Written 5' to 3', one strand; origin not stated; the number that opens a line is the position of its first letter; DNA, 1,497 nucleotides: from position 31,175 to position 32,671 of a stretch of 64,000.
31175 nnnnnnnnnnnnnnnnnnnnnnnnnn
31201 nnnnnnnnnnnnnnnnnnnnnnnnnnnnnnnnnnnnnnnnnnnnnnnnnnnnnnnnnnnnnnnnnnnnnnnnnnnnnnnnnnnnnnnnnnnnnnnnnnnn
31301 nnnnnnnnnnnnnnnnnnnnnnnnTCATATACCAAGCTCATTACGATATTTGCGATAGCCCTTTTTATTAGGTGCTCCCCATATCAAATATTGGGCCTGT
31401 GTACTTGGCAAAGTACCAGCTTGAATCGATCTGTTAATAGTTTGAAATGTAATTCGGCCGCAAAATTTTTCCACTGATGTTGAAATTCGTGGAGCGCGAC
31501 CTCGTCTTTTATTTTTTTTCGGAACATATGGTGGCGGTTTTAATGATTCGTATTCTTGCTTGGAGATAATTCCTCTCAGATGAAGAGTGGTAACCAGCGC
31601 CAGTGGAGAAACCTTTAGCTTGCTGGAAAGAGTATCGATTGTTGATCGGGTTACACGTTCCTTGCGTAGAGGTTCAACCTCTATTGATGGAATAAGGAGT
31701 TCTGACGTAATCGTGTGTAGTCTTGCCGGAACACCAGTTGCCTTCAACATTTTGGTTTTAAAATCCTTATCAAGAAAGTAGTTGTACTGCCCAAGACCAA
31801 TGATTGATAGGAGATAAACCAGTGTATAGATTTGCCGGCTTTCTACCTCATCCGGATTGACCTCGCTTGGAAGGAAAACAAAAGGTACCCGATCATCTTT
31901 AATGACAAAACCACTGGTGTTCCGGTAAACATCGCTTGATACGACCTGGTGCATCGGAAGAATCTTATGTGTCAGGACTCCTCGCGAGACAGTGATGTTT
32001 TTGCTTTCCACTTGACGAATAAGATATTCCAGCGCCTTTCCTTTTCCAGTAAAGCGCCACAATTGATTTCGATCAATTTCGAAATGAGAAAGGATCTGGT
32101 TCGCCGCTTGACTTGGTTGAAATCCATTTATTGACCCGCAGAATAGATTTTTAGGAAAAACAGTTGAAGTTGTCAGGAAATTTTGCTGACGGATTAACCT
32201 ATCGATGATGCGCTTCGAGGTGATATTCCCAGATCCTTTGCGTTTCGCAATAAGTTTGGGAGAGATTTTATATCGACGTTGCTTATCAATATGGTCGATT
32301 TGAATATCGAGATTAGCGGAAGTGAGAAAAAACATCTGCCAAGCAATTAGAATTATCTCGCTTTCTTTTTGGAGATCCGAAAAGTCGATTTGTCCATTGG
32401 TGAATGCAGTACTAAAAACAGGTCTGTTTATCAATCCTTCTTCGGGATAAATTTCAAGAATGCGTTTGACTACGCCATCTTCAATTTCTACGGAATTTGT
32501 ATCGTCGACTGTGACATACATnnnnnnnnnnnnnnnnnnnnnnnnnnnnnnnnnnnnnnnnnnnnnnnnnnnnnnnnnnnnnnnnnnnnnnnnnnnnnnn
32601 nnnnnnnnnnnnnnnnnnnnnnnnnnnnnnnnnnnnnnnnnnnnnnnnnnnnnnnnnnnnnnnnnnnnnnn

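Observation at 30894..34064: Five-gene translationally coupled operon HTH-Doc-X273-X398-PIN: a candidate undescribed multi-component toxin or defence module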

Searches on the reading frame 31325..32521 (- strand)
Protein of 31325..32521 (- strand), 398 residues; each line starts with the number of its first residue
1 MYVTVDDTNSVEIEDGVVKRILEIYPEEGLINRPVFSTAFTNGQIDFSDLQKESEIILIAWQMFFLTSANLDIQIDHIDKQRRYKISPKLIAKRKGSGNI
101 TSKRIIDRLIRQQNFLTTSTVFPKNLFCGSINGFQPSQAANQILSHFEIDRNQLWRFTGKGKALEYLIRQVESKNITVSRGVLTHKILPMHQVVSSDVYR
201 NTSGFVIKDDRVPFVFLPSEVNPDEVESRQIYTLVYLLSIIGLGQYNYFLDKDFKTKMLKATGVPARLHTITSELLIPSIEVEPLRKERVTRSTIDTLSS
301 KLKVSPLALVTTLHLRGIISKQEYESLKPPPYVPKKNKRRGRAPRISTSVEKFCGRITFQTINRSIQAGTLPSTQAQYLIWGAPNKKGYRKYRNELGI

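Call 4: search_protein_families(library=pfam, proteins=[window:31325-32521:-], max_evalue=0.1)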
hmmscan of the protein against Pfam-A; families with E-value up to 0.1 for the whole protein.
window:31325-32521:- (398 aa): 0 families

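Call 5: search_protein_families(library=padloc, proteins=[window:31325-32521:-], max_evalue=0.1)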
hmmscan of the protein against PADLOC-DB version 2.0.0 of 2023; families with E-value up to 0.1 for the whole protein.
window:31325-32521:- (398 aa): 1 family
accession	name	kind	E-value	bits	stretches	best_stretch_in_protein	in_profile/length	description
PDLC03949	RmrA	-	0.013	12.4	1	272-327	221-276/363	-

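Call 6: search_protein_families(library=ncbifam, proteins=[window:31325-32521:-], max_evalue=0.1)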
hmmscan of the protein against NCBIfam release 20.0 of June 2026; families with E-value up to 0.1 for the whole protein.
window:31325-32521:- (398 aa): 0 families

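Call 7: search_protein_families(library=phrogs, proteins=[window:31325-32521:-], max_evalue=0.1)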
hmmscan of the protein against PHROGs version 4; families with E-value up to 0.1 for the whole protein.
window:31325-32521:- (398 aa): 1 family
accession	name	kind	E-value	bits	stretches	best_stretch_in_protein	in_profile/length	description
phrog_2439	-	transcription regulation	8.2e-07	29.2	1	118-328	110-292/367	transcriptional regulator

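Call 10: find_homologous_proteins(query=window:31325-32521:-)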
Query window:31325-32521:- (398 aa): 218 proteins with E <= 0.001 among 2802 candidates; the best 120 are listed.
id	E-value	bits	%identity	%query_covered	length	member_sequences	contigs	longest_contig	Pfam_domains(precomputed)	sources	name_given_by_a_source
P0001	2.7e-261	884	100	100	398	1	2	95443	-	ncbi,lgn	-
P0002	5.8e-183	626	70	100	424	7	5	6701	-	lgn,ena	-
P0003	3.1e-182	624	71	100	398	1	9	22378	-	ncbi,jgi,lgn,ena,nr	ncbi:MAG: hypothetical protein COV79_02490 [Parcubacteria group bacterium CG11_big_fil_rev_8_21_14_0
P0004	7.2e-181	619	71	100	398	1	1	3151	-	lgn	-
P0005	2.6e-176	604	70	100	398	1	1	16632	-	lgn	-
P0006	3.0e-170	584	66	100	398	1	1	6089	-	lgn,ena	-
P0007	1.8e-169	582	67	100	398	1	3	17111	-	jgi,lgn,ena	-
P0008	2.5e-169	581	66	100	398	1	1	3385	-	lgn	-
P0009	9.3e-169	579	65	100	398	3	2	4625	-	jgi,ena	-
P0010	9.2e-168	576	66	100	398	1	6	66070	-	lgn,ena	-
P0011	1.8e-167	575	65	100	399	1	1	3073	-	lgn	-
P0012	2.8e-165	568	64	100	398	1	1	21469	-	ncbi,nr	ncbi:MAG: hypothetical protein KBC62_02385 [Candidatus Pacebacteria bacterium]|nr:hypothetical prote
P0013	2.8e-165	568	64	100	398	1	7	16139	-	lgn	-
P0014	3.6e-164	564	65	100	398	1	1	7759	-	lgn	-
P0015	1.0e-162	560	63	100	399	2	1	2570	-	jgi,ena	jgi:Zn-dependent peptidase ImmA (M78 family)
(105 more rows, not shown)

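Call 13: find_related_loci(query=A1, collection=genome_contigs, flank=6000)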
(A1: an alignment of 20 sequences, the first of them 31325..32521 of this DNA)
Query A1 (398 aa) in genome_contigs; peptide patterns used: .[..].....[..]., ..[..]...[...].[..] (x = any residue, [..] = any of these).
86 stretches matched a pattern; 15 encode a relative of the query (tblastn E <= 1e-3); 15 distinct loci.
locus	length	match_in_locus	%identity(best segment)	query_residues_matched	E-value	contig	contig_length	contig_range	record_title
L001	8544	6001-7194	70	1-398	0e+0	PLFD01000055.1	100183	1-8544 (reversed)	MAG: candidate division FCPU426 bacterium isolate bog_1179 73.20110800_S3S.14_contig_1008, whole genome shotgun sequence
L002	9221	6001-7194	71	1-398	0e+0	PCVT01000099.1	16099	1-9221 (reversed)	MAG: Parcubacteria group bacterium CG11_big_fil_rev_8_21_14_0_20_41_14 CG11_8_21_14_0.20_scaffold_2123_c, whole genome s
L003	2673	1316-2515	60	1-398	4e-175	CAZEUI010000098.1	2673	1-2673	MAG TPA_asm: uncultured Candidatus Saccharibacteria bacterium isolate binchicken_co53_23 genome assembly, contig: NODE_3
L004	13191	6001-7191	58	1-398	2e-152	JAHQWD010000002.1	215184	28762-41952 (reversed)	MAG: Candidatus Kaiserbacteria bacterium isolate MAG.121 Posi_121-P60295, whole genome shotgun sequence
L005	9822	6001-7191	51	1-398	2e-136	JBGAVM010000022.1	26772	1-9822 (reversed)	MAG: Methylophilus sp. isolate MAG_AAO_H10.47 AAOH10-47_opera_contig_5934, whole genome shotgun sequence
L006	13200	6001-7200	52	1-398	4e-135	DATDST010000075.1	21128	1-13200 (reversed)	MAG TPA_asm: Candidatus Paceibacterota bacterium isolate SMAG_U8010 k141_764486, whole genome shotgun sequence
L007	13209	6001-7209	53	1-398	4e-135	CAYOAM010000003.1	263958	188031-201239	MAG TPA_asm: uncultured Candidatus Saccharibacteria bacterium isolate SRP150892_co1_176 genome assembly, contig: NODE_17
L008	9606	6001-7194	52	1-398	2e-128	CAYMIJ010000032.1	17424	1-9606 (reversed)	MAG TPA_asm: uncultured Flavobacteriaceae bacterium isolate SRP170004_co1_396 genome assembly, contig: NODE_5051_length_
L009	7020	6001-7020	55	1-340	9e-122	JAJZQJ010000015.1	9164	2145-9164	MAG: bacterium isolate SKS1.bin43 NODE_13304_length_9164_cov_3.047250, whole genome shotgun sequence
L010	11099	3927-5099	47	1-392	5e-113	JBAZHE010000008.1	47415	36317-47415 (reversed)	MAG: Patescibacteria group bacterium isolate SO_2017_LW3_62 NODE_1623_length_47415_cov_1.306949_LW162_2017, whole genome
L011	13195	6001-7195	64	1-398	3e-148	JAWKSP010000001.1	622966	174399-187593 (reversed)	MAG: Candidatus Paceibacterota bacterium isolate ABC1.92 ABC1.92.fa-1, whole genome shotgun sequence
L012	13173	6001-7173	43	1-392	2e-97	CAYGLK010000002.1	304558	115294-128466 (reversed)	MAG TPA_asm: uncultured Candidatus Saccharibacteria bacterium isolate ERP117304_co1_160 genome assembly, contig: NODE_36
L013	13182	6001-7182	40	8-396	4e-81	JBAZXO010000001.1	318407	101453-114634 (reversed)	MAG: Candidatus Paceibacterota bacterium isolate SO_2017_GW1_58 NODE_259_length_318407_cov_7.284130_OW334_2017, whole ge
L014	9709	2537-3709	40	8-393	4e-75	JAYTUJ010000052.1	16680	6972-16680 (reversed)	MAG: bacterium isolate GFS_5522 GFS_5522_51, whole genome shotgun sequence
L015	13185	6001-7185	36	10-396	5e-73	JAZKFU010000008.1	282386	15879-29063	MAG: Patescibacteria group bacterium isolate DC_RB_04_SPN110320-bin016 DCRB04SPN_B016_0_000000000008, whole genome shotg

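Call 29: predict_structure(alignment_id=A1)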
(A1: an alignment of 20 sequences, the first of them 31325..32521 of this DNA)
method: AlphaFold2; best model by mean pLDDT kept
length: 398 residues; sequences in the alignment: 20
mean_pLDDT: 83.4   pTM: 0.83
mean pLDDT of the five models: 83.4, 82.6, 81.6, 78.5, 76.7
residues with pLDDT >= 90: 193; 70-90: 143; 50-70: 36; < 50: 26
segments of 3 or more residues with pLDDT < 50: 94-101, 183-200
pLDDT, mean of each block of 10 residues (from residue 1): 93 91 75 91 94 84 89 79 75 44 73 88 94 96 97 91 94 94 46 39 81 85 74 95 90 68 89 95 91 92 91 92 90 63 76 91 92 87 82 88
secondary structure, 60 per line:
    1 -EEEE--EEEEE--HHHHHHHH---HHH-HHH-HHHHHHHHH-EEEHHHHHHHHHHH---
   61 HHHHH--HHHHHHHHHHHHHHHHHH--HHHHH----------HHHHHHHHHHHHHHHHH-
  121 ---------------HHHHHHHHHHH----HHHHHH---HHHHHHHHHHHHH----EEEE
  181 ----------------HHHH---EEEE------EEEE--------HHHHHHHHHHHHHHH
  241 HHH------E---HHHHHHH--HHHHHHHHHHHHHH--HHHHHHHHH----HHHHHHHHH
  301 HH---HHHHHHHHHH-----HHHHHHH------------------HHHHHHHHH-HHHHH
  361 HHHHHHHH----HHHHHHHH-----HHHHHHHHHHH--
elements in order: E2-5 E8-12 H15-22 H34-42 E44-46 H47-57 H61-65 H68-85 H88-92 H103-119 H136-146 H151-156 H160-172 E177-180 H197-200 E204-207 E214-217 H226-243 H254-260 H263-276 H279-287 H292-302 H306-315 H321-327 H346-354 H356-368 H373-380 H386-396

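Call 46: find_related_loci(query=A1, collection=viral_contigs, flank=8000)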
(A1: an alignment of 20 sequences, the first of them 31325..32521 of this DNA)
Query A1 (398 aa) in viral_contigs; peptide patterns used: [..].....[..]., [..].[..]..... (x = any residue, [..] = any of these).
55 stretches matched a pattern, but none encodes a relative of the query by tblastn (E <= 1e-3).

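Call 51: search_solved_structures(query=A1, max_evalue=10, show_alignments=4)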
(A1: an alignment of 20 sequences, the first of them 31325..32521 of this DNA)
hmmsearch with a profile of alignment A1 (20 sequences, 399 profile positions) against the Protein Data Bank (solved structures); distinct sequences matched with E-value up to 10: 1.
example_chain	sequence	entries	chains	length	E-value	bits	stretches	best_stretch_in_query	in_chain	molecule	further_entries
6vme_B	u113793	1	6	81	0.66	12.1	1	17-50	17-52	Tumor susceptibility gene 101 protein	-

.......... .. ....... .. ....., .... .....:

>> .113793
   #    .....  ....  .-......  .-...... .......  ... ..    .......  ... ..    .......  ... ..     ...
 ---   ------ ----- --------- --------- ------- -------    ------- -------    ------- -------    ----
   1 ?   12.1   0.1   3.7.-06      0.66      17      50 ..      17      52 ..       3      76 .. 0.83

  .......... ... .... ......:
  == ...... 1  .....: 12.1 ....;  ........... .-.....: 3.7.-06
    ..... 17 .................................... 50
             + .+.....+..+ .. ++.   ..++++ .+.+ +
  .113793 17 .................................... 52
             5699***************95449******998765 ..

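Call 52: search_protein_families(library=pfam, alignment_id=A1, max_evalue=0.1)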
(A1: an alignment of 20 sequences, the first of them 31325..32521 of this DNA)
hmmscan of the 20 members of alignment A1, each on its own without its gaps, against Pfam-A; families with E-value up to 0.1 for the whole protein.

A. member 1, window:31325-32521:- (398 aa): 0 families

B. families by the number of members that match (of 20 scanned): 6 families
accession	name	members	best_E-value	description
PF06114.19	Peptidase_M78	8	0.0024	IrrE N-terminal-like domain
PF15581.11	Imm58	1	0.017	Immunity protein 58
PF09851.14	SHOCT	1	0.062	Short C-terminal domain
PF05116.19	S6PP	1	0.074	Sucrose-6F-phosphate phosphohydrolase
PF03917.23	GSH_synth_ATP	1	0.086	Eukaryotic glutathione synthase, ATP binding domain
PF23791.1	DUF7173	1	0.092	Family of unknown function (DUF7173)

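Call 54: search_dna_similar(query=window:31328-32521:-, collection=plasmids, mode=protein, max_evalue=1, max_rows=25)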
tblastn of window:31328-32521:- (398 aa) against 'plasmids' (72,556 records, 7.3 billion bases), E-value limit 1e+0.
Records with a match: 1; places in all: 1; records where one place covers at least 80% of the query: 0.
Best place of each record, by identity: <60% 1.
By first word of the organism name: Gordonia 1.
By predicted mobility (MOB-suite, as given by PLSDB): non-mobilizable 1.
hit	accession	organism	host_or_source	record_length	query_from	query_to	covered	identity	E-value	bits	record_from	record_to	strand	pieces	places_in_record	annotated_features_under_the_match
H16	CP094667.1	Gordonia amicalis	cell culture,river sand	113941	127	327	51%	23.9%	1e-4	52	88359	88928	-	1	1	ImmA/IrrE family metallo-endopeptidase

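Call 55: get_annotated_region(hit=H16, flank=3000)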
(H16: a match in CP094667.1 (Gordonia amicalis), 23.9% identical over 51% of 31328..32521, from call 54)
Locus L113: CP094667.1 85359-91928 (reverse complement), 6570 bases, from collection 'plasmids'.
description: Gordonia amicalis strain G2 plasmid pCP113, complete sequence
organism: Gordonia amicalis (NCBI taxid 89053)
taxonomy: Bacteria; Actinomycetota; Actinomycetes; Mycobacteriales; Gordoniaceae; Gordonia; Gordonia amicalis
host: -; source: cell culture,river sand; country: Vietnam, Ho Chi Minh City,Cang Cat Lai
typing (MOB-suite, as given by PLSDB): non-mobilizable
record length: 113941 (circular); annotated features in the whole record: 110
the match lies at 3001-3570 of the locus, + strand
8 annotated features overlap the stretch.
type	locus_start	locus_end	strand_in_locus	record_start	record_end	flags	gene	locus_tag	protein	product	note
CDS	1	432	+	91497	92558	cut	-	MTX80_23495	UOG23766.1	TraM recognition domain-containing protein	-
CDS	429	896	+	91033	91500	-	-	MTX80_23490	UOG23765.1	DUF4913 domain-containing protein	-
CDS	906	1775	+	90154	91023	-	-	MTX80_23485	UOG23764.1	hypothetical protein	-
CDS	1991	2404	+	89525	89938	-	-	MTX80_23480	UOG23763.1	hypothetical protein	-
CDS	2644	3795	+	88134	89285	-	-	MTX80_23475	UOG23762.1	ImmA/IrrE family metallo-endopeptidase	-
CDS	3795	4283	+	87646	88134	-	-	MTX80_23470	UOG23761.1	DUF4411 family protein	-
CDS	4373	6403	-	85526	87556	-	-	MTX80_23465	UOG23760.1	relaxase/mobilization nuclease domain-containing protein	-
CDS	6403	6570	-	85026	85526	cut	-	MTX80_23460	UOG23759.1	MobC family plasmid mobilization relaxosome protein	-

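Call 58: search_protein_families(library=pfam, proteins=[L113:3795-4280:+, L113:2644-3792:+], max_evalue=0.01)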
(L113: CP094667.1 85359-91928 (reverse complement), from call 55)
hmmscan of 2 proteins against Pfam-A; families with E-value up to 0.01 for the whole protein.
L113:3795-4280:+ (162 aa): 1 family
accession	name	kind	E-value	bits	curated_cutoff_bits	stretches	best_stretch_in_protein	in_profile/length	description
PF14367.12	DUF4411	-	4.7e-47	160.2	23.5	1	2-157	1-158/159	Domain of unknown function (DUF4411)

L113:2644-3792:+ (383 aa): 2 families
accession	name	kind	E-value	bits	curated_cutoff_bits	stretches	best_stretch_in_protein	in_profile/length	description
PF06114.19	Peptidase_M78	-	2.1e-14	53.8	22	1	193-293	20-120/123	IrrE N-terminal-like domain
PF20573.4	DUF6782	-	0.0043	16.8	27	1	192-227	67-102/241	Putative metallopeptidase family (DUF6782)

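Call 59: search_dna_similar(query=L113:3795-4280:+, collection=plasmids, mode=protein, max_evalue=0.00001, max_rows=40, rows=spread)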
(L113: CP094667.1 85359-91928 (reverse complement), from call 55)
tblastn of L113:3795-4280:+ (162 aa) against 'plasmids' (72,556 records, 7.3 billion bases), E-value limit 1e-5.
Records with a match: 30; places in all: 30; records where one place covers at least 80% of the query: 27.
Best place of each record, by identity: >=99% 1; <60% 29.
By first word of the organism name: Sinorhizobium 15; Enterobacter 3; Gordonia 1; Arthrobacter 1; Sphingomonas 1; Rhizobium 1; Croceicoccus 1; Acetobacter 1; Pseudoalteromonas 1; Escherichia 1; and 4 more.
By predicted mobility (MOB-suite, as given by PLSDB): conjugative 16; non-mobilizable 11; mobilizable 3.
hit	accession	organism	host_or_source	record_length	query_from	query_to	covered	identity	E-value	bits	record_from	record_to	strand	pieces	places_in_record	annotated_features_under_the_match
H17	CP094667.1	Gordonia amicalis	cell culture,river sand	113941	1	162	100%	100.0%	2e-96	311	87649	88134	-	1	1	DUF4411 family protein | ImmA/IrrE family metallo-endopeptidase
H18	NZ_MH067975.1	Arthrobacter sp.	-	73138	2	159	98%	45.3%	1e-27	114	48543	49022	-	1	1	DUF4411 family protein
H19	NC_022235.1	Sphingomonas sp. ERG5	-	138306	2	160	98%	45.0%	3e-32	127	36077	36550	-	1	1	DUF4411 family protein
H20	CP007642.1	Rhizobium etli bv. phaseoli str. IE4803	Phaseolus vulgaris,whole organism,nodule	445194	2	158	97%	45.0%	4e-32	127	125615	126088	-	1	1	hypothetical protein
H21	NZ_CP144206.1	Sinorhizobium chiapasense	mixed culture,rhizosphere soil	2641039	2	158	97%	43.8%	4e-32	127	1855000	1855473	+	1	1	none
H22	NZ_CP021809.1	Sinorhizobium meliloti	Medicago sativa,Single Cell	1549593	2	158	97%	43.1%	6e-33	129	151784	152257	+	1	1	none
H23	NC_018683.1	Sinorhizobium meliloti Rm41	-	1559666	2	158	97%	43.1%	6e-33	129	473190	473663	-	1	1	none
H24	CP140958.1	Sinorhizobium meliloti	Medicago lupulina,whole organism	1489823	2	158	97%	43.1%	9e-33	129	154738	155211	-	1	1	DUF4411 family protein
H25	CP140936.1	Sinorhizobium meliloti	Medicago lupulina,whole organism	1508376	2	158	97%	43.1%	9e-33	129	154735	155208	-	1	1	DUF4411 family protein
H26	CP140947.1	Sinorhizobium meliloti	Medicago lupulina,whole organism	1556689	2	158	97%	43.1%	9e-33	129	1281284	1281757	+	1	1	DUF4411 family protein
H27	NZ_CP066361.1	Sinorhizobium meliloti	Medicago lupulina L.,nodules of ...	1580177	2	158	97%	43.1%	9e-33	129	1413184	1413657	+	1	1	none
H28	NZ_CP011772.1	Croceicoccus naphthovorans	-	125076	2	160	98%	42.5%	1e-28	117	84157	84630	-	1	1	DUF4411 family protein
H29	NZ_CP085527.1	Sinorhizobium meliloti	Medicago,cell culture,lupulina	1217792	2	158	97%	42.5%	3e-32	127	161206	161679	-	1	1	none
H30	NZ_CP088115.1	Sinorhizobium meliloti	cell culture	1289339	2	158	97%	41.9%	9e-30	120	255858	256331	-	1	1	none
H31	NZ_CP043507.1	Acetobacter vaccinii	cell culture,blue berry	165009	2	160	98%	40.6%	8e-30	120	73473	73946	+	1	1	DUF4411 family protein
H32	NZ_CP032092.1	Pseudoalteromonas donghaensis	cell culture,seawater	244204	2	158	97%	38.0%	2e-21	97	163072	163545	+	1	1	DUF4411 family protein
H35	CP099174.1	Escherichia coli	culture,Pooled soil sample collected ...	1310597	2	156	96%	36.5%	1e-19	91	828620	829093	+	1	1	DUF4411 family protein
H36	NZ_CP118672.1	Komagataeibacter nataicola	mixed culture,Kombucha tea culture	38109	3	158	96%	35.0%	2e-21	97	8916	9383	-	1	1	DUF4411 family protein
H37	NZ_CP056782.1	Enterobacter pasteurii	bacterial culture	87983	2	162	99%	32.7%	4e-21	96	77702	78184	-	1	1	DUF4411 family protein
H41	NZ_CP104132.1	Sinorhizobium sp. K101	Phaseolus vulgaris,cell ...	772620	1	151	93%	31.6%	7e-11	66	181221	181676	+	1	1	DUF4411 family protein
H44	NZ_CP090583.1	Methylobacterium radiotolerans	Pure isolate,Urban soil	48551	1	157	97%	29.8%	4e-9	61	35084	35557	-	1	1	DUF4411 family protein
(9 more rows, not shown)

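Call 60: get_annotated_region(hit=H18, flank=2000)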
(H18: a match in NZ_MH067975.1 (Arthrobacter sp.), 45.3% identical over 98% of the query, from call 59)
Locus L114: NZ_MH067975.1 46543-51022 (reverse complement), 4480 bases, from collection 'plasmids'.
description: Arthrobacter sp. strain ANT_H58 plasmid pA58H2, complete sequence
organism: Arthrobacter sp. (NCBI taxid 1667)
taxonomy: Bacteria; Actinomycetota; Actinomycetes; Micrococcales; Micrococcaceae; Arthrobacter; Arthrobacter sp.
host: -; source: -; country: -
typing (MOB-suite, as given by PLSDB): non-mobilizable
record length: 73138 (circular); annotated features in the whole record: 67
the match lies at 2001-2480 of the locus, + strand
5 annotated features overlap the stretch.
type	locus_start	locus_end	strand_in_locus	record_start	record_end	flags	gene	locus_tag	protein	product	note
CDS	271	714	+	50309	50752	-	-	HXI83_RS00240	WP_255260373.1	DUF4913 domain-containing protein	-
CDS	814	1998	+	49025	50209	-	-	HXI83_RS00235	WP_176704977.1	ImmA/IrrE family metallo-endopeptidase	-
CDS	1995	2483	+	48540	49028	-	-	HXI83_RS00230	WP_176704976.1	DUF4411 family protein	-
CDS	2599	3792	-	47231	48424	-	-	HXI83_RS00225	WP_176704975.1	hypothetical protein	-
CDS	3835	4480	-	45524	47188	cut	-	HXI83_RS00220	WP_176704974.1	relaxase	-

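Call 61: get_annotated_region(hit=H19, flank=2000)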
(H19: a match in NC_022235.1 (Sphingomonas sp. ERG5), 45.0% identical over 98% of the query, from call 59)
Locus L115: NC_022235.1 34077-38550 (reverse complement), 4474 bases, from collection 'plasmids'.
description: Sphingomonas sp. ERG5 plasmid pCADAB1, complete sequence
organism: Sphingomonas sp. ERG5 (NCBI taxid 1381597)
taxonomy: Bacteria; Pseudomonadota; Alphaproteobacteria; Sphingomonadales; Sphingomonadaceae; Sphingomonas; Sphingomonas sp. ERG5
host: -; source: -; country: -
typing (MOB-suite, as given by PLSDB): conjugative; replicon rep_cluster_374; relaxase MOBF; mating-pair formation MPF_F
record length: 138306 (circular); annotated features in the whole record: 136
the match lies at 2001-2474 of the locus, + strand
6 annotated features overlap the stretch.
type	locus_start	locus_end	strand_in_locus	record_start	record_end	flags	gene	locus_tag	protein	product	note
CDS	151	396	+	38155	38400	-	-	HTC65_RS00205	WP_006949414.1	AbrB/MazE/SpoVT family DNA-binding domain-containing protein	-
CDS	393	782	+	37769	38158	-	-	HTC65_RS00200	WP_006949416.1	type II toxin-antitoxin system VapC family toxin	-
CDS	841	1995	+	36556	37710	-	-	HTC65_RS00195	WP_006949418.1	ImmA/IrrE family metallo-endopeptidase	-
CDS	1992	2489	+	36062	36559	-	-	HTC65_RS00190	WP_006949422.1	DUF4411 family protein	-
CDS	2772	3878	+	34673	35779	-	-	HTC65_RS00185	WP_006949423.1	DUF2493 domain-containing protein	-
CDS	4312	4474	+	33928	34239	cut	-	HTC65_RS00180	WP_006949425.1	hypothetical protein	-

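Call 62: get_annotated_region(hit=H24, flank=2000)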
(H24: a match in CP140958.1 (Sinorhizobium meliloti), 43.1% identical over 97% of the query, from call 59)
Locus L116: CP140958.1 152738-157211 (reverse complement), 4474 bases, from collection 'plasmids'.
description: Sinorhizobium meliloti strain ml45 plasmid pSymA, complete sequence
organism: Sinorhizobium meliloti (NCBI taxid 382)
taxonomy: Bacteria; Pseudomonadota; Alphaproteobacteria; Hyphomicrobiales; Rhizobiaceae; Sinorhizobium; Sinorhizobium meliloti
host: -; source: Medicago lupulina,whole organism; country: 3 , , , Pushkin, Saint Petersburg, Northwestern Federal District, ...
typing (MOB-suite, as given by PLSDB): conjugative; relaxase MOBQ; mating-pair formation MPF_T
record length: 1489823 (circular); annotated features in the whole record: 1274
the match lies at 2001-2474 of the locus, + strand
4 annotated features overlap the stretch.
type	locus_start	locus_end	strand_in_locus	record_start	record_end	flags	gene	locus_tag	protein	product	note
CDS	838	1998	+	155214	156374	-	-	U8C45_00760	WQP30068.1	XRE family transcriptional regulator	-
CDS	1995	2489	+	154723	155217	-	-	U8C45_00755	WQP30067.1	DUF4411 family protein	-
CDS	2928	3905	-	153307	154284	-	-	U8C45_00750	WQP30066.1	hypothetical protein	-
CDS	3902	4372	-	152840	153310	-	-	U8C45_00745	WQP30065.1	hypothetical protein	-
